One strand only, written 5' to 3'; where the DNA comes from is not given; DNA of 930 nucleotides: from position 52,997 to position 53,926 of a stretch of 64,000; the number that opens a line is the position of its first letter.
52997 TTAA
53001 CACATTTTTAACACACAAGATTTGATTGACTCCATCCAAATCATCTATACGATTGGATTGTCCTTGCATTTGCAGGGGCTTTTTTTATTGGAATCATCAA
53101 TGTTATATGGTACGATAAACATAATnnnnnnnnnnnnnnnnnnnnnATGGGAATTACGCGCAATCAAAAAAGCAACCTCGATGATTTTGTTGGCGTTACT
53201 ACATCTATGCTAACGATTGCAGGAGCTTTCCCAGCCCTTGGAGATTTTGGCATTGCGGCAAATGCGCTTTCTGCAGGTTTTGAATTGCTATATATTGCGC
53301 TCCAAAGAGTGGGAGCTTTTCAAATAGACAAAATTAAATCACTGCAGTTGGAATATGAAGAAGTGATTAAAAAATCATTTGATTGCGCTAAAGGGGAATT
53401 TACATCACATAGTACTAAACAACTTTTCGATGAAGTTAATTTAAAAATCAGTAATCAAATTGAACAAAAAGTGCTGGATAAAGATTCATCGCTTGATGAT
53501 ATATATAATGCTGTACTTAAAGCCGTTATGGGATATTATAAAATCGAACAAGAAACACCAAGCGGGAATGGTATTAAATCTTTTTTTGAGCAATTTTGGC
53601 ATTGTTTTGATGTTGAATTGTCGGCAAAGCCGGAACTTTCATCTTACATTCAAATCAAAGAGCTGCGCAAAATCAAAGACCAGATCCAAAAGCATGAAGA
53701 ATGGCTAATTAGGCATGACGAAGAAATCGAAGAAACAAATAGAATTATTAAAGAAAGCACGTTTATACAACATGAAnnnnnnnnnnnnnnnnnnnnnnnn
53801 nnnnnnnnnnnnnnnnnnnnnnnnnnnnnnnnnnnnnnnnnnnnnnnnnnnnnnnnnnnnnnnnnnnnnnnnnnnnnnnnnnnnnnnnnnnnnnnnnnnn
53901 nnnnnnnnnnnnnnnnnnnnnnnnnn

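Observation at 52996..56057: STAND/NB-ARC-TPR NTPase with an unassigned hydrophobic N-terminal domain, inserted between the conserved phage arm and attR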

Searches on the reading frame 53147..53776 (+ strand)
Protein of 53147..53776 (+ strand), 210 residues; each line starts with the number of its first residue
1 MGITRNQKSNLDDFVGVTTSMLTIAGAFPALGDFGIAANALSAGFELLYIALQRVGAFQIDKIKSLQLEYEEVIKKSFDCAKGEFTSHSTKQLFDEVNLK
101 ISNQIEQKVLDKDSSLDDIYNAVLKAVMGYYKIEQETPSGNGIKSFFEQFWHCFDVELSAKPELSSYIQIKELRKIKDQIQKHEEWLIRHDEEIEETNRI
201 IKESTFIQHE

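Call 28: search_protein_representatives(alignment_id=A2)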
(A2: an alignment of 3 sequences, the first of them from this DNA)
Query: 3 sequences, 206 profile positions. Proteins with E-value up to 0.001 (for the whole library): 11; up to 1e-10: 6; up to 1e-30: 5. The best 11 are listed.
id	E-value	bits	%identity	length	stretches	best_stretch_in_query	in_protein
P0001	1.6e-102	358.1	-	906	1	1-206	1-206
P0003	2.5e-89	315.0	-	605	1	4-206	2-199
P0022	3.1e-50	187.3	-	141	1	1-138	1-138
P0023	1.2e-35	139.7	-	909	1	9-202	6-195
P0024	3.7e-33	131.5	-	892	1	7-197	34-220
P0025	2.6e-19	86.3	-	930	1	10-202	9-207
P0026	1.4e-09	54.5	-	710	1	46-201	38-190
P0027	1.8e-07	47.7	-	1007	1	7-200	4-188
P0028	4.9e-06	43.0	-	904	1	7-199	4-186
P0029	2.4e-05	40.7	-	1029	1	20-201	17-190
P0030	2.7e-05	40.6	-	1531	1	34-201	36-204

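Call 30: search_protein_families(library=pfam, proteins=[P0023, P0024, P0025, P0026, P0027, P0028, P0029, P0030], max_evalue=0.0001)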
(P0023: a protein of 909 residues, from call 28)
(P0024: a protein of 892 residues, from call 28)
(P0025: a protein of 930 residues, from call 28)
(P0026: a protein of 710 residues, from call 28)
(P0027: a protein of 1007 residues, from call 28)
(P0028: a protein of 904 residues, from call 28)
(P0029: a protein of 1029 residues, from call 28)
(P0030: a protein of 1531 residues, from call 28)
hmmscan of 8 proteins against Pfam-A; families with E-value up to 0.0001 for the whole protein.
P0023 (909 aa): 14 families
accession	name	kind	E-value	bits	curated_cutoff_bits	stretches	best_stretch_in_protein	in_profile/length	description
PF13374.12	TPR_10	-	2.5e-71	234.3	27.5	6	623-664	1-42/42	Tetratricopeptide repeat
PF13424.12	TPR_12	-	7.5e-66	218.7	30.1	5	754-823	7-76/77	Tetratricopeptide repeat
PF24885.1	TPR_NPHP3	-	4.3e-41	141.3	100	4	763-867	112-216/239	Nephrocystin-3 TPR domain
PF00515.34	TPR_1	-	1.5e-31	107.4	27.8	2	792-824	1-33/34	Tetratricopeptide repeat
PF13181.12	TPR_8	-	3.3e-26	89.6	25.7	1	792-824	1-33/34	Tetratricopeptide repeat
PF13176.12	TPR_7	-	7.2e-23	79.1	27.9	1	797-825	4-32/36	Tetratricopeptide repeat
PF07719.23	TPR_2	-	3.8e-22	77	27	1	792-824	1-33/34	Tetratricopeptide repeat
PF00931.28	NB-ARC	-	5.9e-12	45.8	23.5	1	230-432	3-227/248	NB-ARC domain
PF17874.7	TPR_MalT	-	2.5e-07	30.8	45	0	703-825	34-155/336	MalT-like TPR region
PF13414.12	TPR_11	-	8.2e-07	29.1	26.8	0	804-824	6-26/42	TPR repeat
PF09986.15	DUF2225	-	3.1e-06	27.5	21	0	802-869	87-153/214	Uncharacterized protein conserved in bacteria (DUF2225)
PF13432.12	TPR_16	-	2e-05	25.3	32.7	0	780-822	20-61/65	Tetratricopeptide repeat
PF13431.12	TPR_17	-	2.6e-05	24.6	24.4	0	793-812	14-33/34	Tetratricopeptide repeat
PF13191.12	AAA_16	-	3.2e-05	24.9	32.6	0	225-281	2-60/167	AAA ATPase domain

P0024 (892 aa): 9 families
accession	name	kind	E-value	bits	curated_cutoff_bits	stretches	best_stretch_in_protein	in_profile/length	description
PF13424.12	TPR_12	-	4.1e-32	110.6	30.1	3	723-792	2-71/77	Tetratricopeptide repeat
PF13374.12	TPR_10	-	1e-23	83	27.5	2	723-764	1-42/42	Tetratricopeptide repeat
PF24885.1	TPR_NPHP3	-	1.2e-15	58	100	2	722-818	97-193/239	Nephrocystin-3 TPR domain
PF00515.34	TPR_1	-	3.1e-14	52.5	27.8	0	683-710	2-29/34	Tetratricopeptide repeat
PF07719.23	TPR_2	-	3.3e-14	52.2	27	0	725-754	2-31/34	Tetratricopeptide repeat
PF13176.12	TPR_7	-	1.9e-10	40.4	27.9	0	729-760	4-35/36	Tetratricopeptide repeat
PF13181.12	TPR_8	-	3.6e-08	33.4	25.7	0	683-710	2-29/34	Tetratricopeptide repeat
PF13431.12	TPR_17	-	3.3e-07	30.5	24.4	0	724-745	13-34/34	Tetratricopeptide repeat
PF00931.28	NB-ARC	-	3.3e-06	27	23.5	1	249-452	7-227/248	NB-ARC domain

P0025 (930 aa): 19 families
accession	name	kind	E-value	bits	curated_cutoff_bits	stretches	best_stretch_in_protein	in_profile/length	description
PF13374.12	TPR_10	-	3.8e-73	240.1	27.5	7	806-847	1-42/42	Tetratricopeptide repeat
PF13424.12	TPR_12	-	3.9e-73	242.1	30.1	5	806-878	2-74/77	Tetratricopeptide repeat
PF24885.1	TPR_NPHP3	-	1.8e-41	142.6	100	3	789-877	123-211/239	Nephrocystin-3 TPR domain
PF00515.34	TPR_1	-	1.2e-40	136.1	27.8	5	724-753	2-31/34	Tetratricopeptide repeat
PF13176.12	TPR_7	-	5.5e-29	98.2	27.9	0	726-755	2-31/36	Tetratricopeptide repeat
PF07719.23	TPR_2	-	1.1e-28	97.4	27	0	724-753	2-31/34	Tetratricopeptide repeat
PF13181.12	TPR_8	-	2.2e-23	80.8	25.7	0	600-629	4-33/34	Tetratricopeptide repeat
PF17874.7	TPR_MalT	-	5.6e-12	46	45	1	683-835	42-189/336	MalT-like TPR region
PF13414.12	TPR_11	-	8.8e-11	41.8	26.8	0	735-753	6-24/42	TPR repeat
PF04212.24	MIT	-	3.6e-10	40.2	30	0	604-632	11-39/66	MIT (microtubule interacting and transport) domain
PF13428.12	TPR_14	-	3.9e-10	39.8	23.5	0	729-751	7-29/44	Tetratricopeptide repeat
PF00931.28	NB-ARC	-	3.1e-09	36.9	23.5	1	310-448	91-228/248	NB-ARC domain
PF13431.12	TPR_17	-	3.7e-09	36.6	24.4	0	761-785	9-33/34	Tetratricopeptide repeat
PF10516.15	SHNi-TPR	-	2.1e-08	34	21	0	734-754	12-32/38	SHNi-TPR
PF17140.10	DUF5113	-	2.4e-07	31.3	27.1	0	847-879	6-38/161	Domain of unknown function (DUF5113)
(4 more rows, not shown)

P0026 (710 aa): 1 family
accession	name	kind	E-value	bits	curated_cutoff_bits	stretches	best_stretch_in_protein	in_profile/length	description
PF24883.2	NPHP3_N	-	1.4e-06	29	24.8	0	292-348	107-164/164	Nephrocystin 3, N-terminal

P0027 (1007 aa): 10 families
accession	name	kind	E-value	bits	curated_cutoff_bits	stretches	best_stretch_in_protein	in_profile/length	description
PF13424.12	TPR_12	-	7.4e-38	129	30.1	3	758-830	5-76/77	Tetratricopeptide repeat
PF13374.12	TPR_10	-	6.5e-22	77.3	27.5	1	842-881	3-42/42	Tetratricopeptide repeat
PF07719.23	TPR_2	-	3.2e-15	55.4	27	0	675-705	2-32/34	Tetratricopeptide repeat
PF24885.1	TPR_NPHP3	-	1.8e-14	54.1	100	2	844-956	102-214/239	Nephrocystin-3 TPR domain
PF13181.12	TPR_8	-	2.1e-08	34.1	25.7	0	884-915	2-33/34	Tetratricopeptide repeat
PF00515.34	TPR_1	-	2.6e-08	33.8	27.8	0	675-704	2-31/34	Tetratricopeptide repeat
PF00931.28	NB-ARC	-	2.5e-05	24.1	23.5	1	226-390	6-172/248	NB-ARC domain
PF12968.13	DUF3856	-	5.7e-05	23.6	27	0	856-911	24-83/143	Domain of Unknown Function (DUF3856)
PF13191.12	AAA_16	-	6.1e-05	24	32.6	0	217-335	1-142/167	AAA ATPase domain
PF13401.12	AAA_22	-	8.6e-05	23.3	27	0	234-352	3-109/130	AAA domain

P0028 (904 aa): 2 families
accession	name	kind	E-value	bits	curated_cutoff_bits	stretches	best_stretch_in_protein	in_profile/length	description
PF13424.12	TPR_12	-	1.3e-16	61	30.1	2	806-875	2-71/77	Tetratricopeptide repeat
PF00515.34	TPR_1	-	5.3e-05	23.3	27.8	0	807-831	1-25/34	Tetratricopeptide repeat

P0029 (1029 aa): 23 families
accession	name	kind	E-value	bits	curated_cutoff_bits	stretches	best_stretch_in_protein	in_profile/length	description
PF13424.12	TPR_12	-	4.9e-69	229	30.1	6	852-926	1-75/77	Tetratricopeptide repeat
PF13374.12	TPR_10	-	5.9e-51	169.5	27.5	2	854-894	2-42/42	Tetratricopeptide repeat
PF00515.34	TPR_1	-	1e-36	123.6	27.8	3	896-926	1-31/34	Tetratricopeptide repeat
PF07719.23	TPR_2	-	1.3e-33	112.8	27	0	854-883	1-30/34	Tetratricopeptide repeat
PF13181.12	TPR_8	-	6.1e-31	104.4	25.7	2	854-883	1-30/34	Tetratricopeptide repeat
PF24885.1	TPR_NPHP3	-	2.1e-27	96.5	100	3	851-977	96-222/239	Nephrocystin-3 TPR domain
PF13431.12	TPR_17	-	4.1e-16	58.3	24.4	0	892-916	9-33/34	Tetratricopeptide repeat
PF13432.12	TPR_16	-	1.9e-15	57.4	32.7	0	734-799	2-59/65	Tetratricopeptide repeat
PF13176.12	TPR_7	-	2.5e-15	55.6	27.9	0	651-677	5-31/36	Tetratricopeptide repeat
PF13428.12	TPR_14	-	3.9e-15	55.3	23.5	0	902-924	7-29/44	Tetratricopeptide repeat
PF17874.7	TPR_MalT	-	8.1e-15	55.4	45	0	691-844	44-193/336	MalT-like TPR region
PF00931.28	NB-ARC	-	3e-12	46.8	23.5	1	212-357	2-166/248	NB-ARC domain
PF13174.12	TPR_6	-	2.5e-08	34.5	26.3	0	902-923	6-27/33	Tetratricopeptide repeat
PF14938.12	SNAP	-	2.1e-07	31.1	25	0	770-886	34-147/282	Soluble NSF attachment protein, SNAP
PF13414.12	TPR_11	-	3.1e-07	30.4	26.8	0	568-589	1-22/42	TPR repeat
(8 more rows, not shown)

P0030 (1531 aa): 1 family
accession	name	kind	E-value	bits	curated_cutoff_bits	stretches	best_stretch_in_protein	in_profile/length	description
PF13173.12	AAA_14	-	8.6e-07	29.5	27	1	246-340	2-96/129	AAA domain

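Call 35: search_solved_structures(query=A3, max_evalue=10)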
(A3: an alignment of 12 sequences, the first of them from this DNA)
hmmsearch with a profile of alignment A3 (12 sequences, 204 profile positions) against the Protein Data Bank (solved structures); distinct sequences matched with E-value up to 10: 25.
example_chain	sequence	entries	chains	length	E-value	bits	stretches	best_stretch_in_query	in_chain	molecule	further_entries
2ce7_A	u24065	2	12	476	0.048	16.4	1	45-122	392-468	CELL DIVISION PROTEIN FTSH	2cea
6zrk_D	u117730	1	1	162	0.063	16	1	126-198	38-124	Hemagglutinin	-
6v46_B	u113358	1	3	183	0.075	15.7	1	126-198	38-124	Hemagglutinin HA2 chain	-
4lin_A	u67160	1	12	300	0.089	15.5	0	167-195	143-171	Tail needle protein gp26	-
5fv8_A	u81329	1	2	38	0.29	13.8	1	167-199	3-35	FOSW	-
6ovv_A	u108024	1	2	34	0.42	13.3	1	167-194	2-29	Coiled-coil Trimer with Glu:4-pyridinylalanine:Lys Triad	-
6q22_A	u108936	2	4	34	0.44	13.2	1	167-194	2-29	Coiled-coil Trimer with Glu:Aminobutyric acid:Lys Triad | peptide with Glu:Ala:Lys triad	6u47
6v50_A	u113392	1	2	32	0.53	13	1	167-194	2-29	Coiled-coil Trimer with Glu:Ser:Lys Triad with K7A mutation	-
8fjg_A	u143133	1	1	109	0.56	12.9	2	63-125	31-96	H12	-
4yym_A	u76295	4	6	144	0.6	12.8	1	60-124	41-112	Transcription initiation factor TFIID subunit 1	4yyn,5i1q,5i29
8qox_B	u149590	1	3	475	0.63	12.7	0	165-200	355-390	Conserved membrane protein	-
6ovs_A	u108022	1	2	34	0.72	12.5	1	167-194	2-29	Coiled-coil Trimer with Glu:Tyr:Lys Triad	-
6q1w_A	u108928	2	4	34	0.82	12.3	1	167-194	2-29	Coiled-coil Trimer with Glu:Val:Lys Triad | Coiled-coil Trimer with Glu:Norvaline:Lys Triad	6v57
9b0x_J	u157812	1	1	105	0.84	12.3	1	176-202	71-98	ATP synthase inhibitory factor 1, IF1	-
7pnm_A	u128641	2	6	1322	0.89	12.2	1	140-202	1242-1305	Spike glycoprotein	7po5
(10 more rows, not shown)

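Call 46: predict_structure(alignment_id=A3)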
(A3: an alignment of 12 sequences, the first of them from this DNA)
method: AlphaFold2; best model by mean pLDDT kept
length: 210 residues; sequences in the alignment: 12
mean_pLDDT: 70.7   pTM: 0.59
mean pLDDT of the five models: 70.7, 62.8, 61.5, 57.8, 54.1
residues with pLDDT >= 90: 40; 70-90: 79; 50-70: 41; < 50: 50
segments of 3 or more residues with pLDDT < 50: 1-32, 37-39, 56-61, 208-210
pLDDT, mean of each block of 10 residues (from residue 1): 37 44 46 48 52 48 72 92 88 92 91 84 92 84 85 84 71 63 70 82 61
secondary structure, 60 per line:
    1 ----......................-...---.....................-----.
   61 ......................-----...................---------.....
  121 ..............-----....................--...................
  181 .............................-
elements in order: H5-26 H34-54 H60-82 H88-106 H116-134 H140-159 H162-209

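Call 55: fold_search(model_id=the predicted structure, library=pdb)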
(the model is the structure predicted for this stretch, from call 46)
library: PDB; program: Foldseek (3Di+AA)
matches with E <= 10: 142; with E <= 0.001: 0
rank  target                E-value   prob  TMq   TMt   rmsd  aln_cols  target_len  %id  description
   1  7xp0                  7.7e-01  0.13  0.19  0.20  16.2       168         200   10  Crystal structure of PmiR from Pseudomonas aeruginosa (released 2023-04-12)
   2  2x0c                  9.5e-01  0.10  0.19  0.14  26.2       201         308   14  Crystal Structure of the R7R8 domains of Talin (released 2010-07-07)
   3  8dt0_A                1.6e+00  0.06  0.15  0.21  16.5       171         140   16  Scaffolding protein functional sites using deep learning (released 2022-08-10)
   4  2ykt_A                1.8e+00  0.02  0.11  0.10  30.3       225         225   15  Crystal structure of the I-BAR domain of IRSp53 (BAIAP2) in complex with an EHEC derived Tir peptide (released 2011-09-07)
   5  3kyj_A                2.0e+00  0.14  0.20  0.30  16.9       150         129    9  Crystal structure of the P1 domain of CheA3 in complex with CheY6 from R. sphaeroides (released 2010-02-16)
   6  2lp4_MODEL_1_A        2.2e+00  0.12  0.21  0.20  15.8       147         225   14  Solution structure of P1-CheY/P2 complex in bacterial chemotaxis (released 2012-10-24)
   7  9fqr_C6               2.3e+00  0.02  0.12  0.10  26.9       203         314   14  96-nm repeat of axonemal doublet microtubules from bovine sperm (released 2025-03-26)
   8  4tko                  2.4e+00  0.04  0.14  0.10  28.9       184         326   17  Structure of the periplasmic adaptor protein EmrA (released 2014-07-09)
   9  6ixf_B                2.8e+00  0.06  0.19  0.18  23.1       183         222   10  Crystal structure of SeMet apo SH3BP5 (P41) (released 2019-03-20)
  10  6w6x_A                3.0e+00  0.07  0.17  0.25  14.4       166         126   13  Crystal Structure of ABLE Apo-protein (released 2020-08-26)
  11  5jeq                  3.0e+00  0.02  0.13  0.12  19.4       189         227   17  Fragment of nitrate/nitrite sensor histidine kinase NarQ (R50K) in symmetric apo state (released 2017-05-31)
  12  7w75_C                3.2e+00  0.06  0.17  0.21  16.8       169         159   12  Crystal structure of the K. lactis Bre1 RBD in complex with Rad6, crystal form I (released 2023-03-29)
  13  7w76_C                3.2e+00  0.05  0.16  0.21  17.6       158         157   11  Crystal structure of the K. lactis Bre1 RBD in complex with Rad6, crystal form II (released 2023-03-29)
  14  7euo_R                3.2e+00  0.04  0.16  0.12  20.8       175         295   10  The structure of formyl peptide receptor 1 in complex with Gi and peptide agonist fMLF (released 2022-05-25)
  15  6gy7_C                3.3e+00  0.05  0.18  0.13  33.6       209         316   15  Crystal structure of XaxB from Xenorhabdus nematophil (released 2018-07-25)
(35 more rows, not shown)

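Call 56: fold_search(model_id=the predicted structure, library=viral)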
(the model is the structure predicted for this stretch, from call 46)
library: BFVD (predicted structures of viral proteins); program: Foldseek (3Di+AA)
matches with E <= 10: 193; with E <= 0.001: 0
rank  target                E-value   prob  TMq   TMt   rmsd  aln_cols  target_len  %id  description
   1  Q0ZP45                2.7e-01  0.23  0.19  0.17  18.1       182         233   12  Uncharacterized protein [Neodiprion abietis nucleopolyhedrovirus]
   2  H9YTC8                4.9e-01  0.14  0.19  0.17  17.1       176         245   15  (no name in the UniProt tables at hand)
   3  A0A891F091            6.0e-01  0.33  0.27  0.20  12.1       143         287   14  Nonstructural protein 2 [Duck-associated ambidensovirus 1]
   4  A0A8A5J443            7.5e-01  0.05  0.12  0.15  17.6       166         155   13  (no name in the UniProt tables at hand)
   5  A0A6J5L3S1            7.9e-01  0.30  0.18  0.32  10.4       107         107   12  Uncharacterized protein [uncultured Caudovirales phage]
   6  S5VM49                7.9e-01  0.20  0.22  0.24  18.2       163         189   16  Uncharacterized protein [Pseudomonas phage PaBG]
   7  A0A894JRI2            7.9e-01  0.14  0.22  0.15  23.8       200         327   16  (no name in the UniProt tables at hand)
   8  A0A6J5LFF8            7.9e-01  0.12  0.22  0.06  22.4       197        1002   13  Uncharacterized protein [uncultured Caudovirales phage]
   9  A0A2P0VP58            8.8e-01  0.08  0.17  0.11  27.5       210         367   11  Uncharacterized protein [Tetraselmis virus 1]
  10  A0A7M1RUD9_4          9.9e-01  0.10  0.18  0.05  14.1       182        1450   14  Uncharacterized protein [uncultured phage cr273_1]
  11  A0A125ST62            1.1e+00  0.06  0.15  0.18  17.9       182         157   13  (no name in the UniProt tables at hand)
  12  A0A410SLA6            1.4e+00  0.12  0.21  0.23  13.2       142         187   10  Nucleoprotein (Fragment) [Snakehead rhabdovirus]
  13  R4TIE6                1.5e+00  0.08  0.18  0.17  32.6       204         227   12  (no name in the UniProt tables at hand)
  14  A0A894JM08            1.6e+00  0.15  0.28  0.20  17.7       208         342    7  (no name in the UniProt tables at hand)
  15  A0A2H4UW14            1.7e+00  0.09  0.23  0.21  22.4       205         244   11  Polyhydroxyalkanoic acid synthase PhaR subunit [Bodo saltans virus]
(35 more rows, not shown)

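Call 63: find_homologous_proteins(query=A3, max_evalue=0.01)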
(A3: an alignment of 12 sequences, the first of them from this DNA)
Query A3 (12 sequences) (210 aa, profile of the alignment): 1 proteins with E <= 0.01 among 3178 candidates.
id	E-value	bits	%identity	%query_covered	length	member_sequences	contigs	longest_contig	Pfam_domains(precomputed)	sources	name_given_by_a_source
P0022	1.3e-43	167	62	66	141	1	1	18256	-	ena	-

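Call 64: find_encoding_contigs(protein=P0022, flank=10000, max_places=3)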
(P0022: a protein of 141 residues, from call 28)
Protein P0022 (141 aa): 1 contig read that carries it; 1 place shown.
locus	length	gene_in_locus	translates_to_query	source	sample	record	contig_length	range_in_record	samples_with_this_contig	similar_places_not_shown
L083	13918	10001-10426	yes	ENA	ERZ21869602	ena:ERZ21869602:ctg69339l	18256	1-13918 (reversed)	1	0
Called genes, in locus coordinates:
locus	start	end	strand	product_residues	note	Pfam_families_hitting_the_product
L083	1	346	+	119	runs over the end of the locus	PF05521:Phage_HCP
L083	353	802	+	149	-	-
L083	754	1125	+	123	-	PF11367:Tail_completion_gp17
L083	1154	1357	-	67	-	PF06199:Phage_tail_2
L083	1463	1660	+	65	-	PF06199:Phage_tail_2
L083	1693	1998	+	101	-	-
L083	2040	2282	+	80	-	-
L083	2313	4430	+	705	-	PF10145:PhageMin_Tail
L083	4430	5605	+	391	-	-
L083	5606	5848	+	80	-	-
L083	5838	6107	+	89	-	-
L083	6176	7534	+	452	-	-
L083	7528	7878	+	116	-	-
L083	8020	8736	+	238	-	PF01471:PG_binding_1, PF08291:Peptidase_M15_3 (faint)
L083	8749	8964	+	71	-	-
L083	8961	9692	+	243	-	PF01832:Glucosaminidase, PF01471:PG_binding_1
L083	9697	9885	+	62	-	-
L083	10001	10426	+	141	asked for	-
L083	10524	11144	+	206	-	-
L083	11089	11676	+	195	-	-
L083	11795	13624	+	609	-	-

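Call 65: find_encoding_contigs(protein=P0025, flank=10000, max_places=3)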
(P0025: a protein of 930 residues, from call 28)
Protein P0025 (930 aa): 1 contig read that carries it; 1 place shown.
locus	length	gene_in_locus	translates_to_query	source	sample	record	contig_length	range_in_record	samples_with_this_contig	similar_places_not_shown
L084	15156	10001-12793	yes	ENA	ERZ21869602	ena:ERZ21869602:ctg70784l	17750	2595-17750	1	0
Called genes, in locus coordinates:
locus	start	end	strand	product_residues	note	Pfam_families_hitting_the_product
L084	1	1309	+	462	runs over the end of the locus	PF01554:MatE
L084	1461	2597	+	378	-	PF01527:HTH_Tnp_1, PF13384:HTH_23 (faint), PF13518:HTH_28 (faint), PF13551:HTH_29 (faint), PF13276:HTH_21, PF00665:rve, PF13683:rve_3, PF13333:rve_2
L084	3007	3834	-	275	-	PF04203:Sortase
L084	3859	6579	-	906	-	PF14312:FG-GAP_2, PF09479:Flg_new, PF02368:Big_2 (weak), PF13620:CarboxypepD_reg (weak)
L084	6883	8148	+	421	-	PF07695:7TMR-DISM_7TM (weak), PF06580:His_kinase, PF02518:HATPase_c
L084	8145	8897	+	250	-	PF00072:Response_reg, PF04397:LytTR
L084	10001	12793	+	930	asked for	PF24885:TPR_NPHP3, PF13424:TPR_12, PF13374:TPR_10, PF13424:TPR_12, PF17874:TPR_MalT, PF24885:TPR_NPHP3, PF13374:TPR_10, PF13424:TPR_12, +22 more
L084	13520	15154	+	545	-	?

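Call 66: find_encoding_contigs(protein=P0026, flank=10000, max_places=3)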
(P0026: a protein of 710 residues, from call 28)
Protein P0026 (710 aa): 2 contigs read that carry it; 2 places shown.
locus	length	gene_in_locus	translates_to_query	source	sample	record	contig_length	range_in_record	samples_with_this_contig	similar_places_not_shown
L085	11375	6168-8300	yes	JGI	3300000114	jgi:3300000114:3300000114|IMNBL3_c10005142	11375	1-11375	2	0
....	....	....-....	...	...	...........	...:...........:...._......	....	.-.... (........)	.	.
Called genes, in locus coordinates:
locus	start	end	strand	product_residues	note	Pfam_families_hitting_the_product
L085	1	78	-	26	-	?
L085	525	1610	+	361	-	-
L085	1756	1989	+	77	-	-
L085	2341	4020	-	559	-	PF00239:Resolvase, PF07508:Recombinase, PF13408:Zn_ribbon_recom, PF14287:DUF4368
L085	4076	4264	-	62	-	PF14202:TnpW (weak)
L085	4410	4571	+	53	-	-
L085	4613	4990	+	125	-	PF07508:Recombinase (weak)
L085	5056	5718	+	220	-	-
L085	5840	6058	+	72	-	-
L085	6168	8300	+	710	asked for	PF24883:NPHP3_N (faint)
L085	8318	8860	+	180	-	-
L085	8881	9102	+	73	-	-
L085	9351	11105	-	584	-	PF00483:NTP_transferase, PF12804:NTP_transf_3, PF01633:Choline_kinase, PF01636:APH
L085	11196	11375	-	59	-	?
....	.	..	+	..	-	?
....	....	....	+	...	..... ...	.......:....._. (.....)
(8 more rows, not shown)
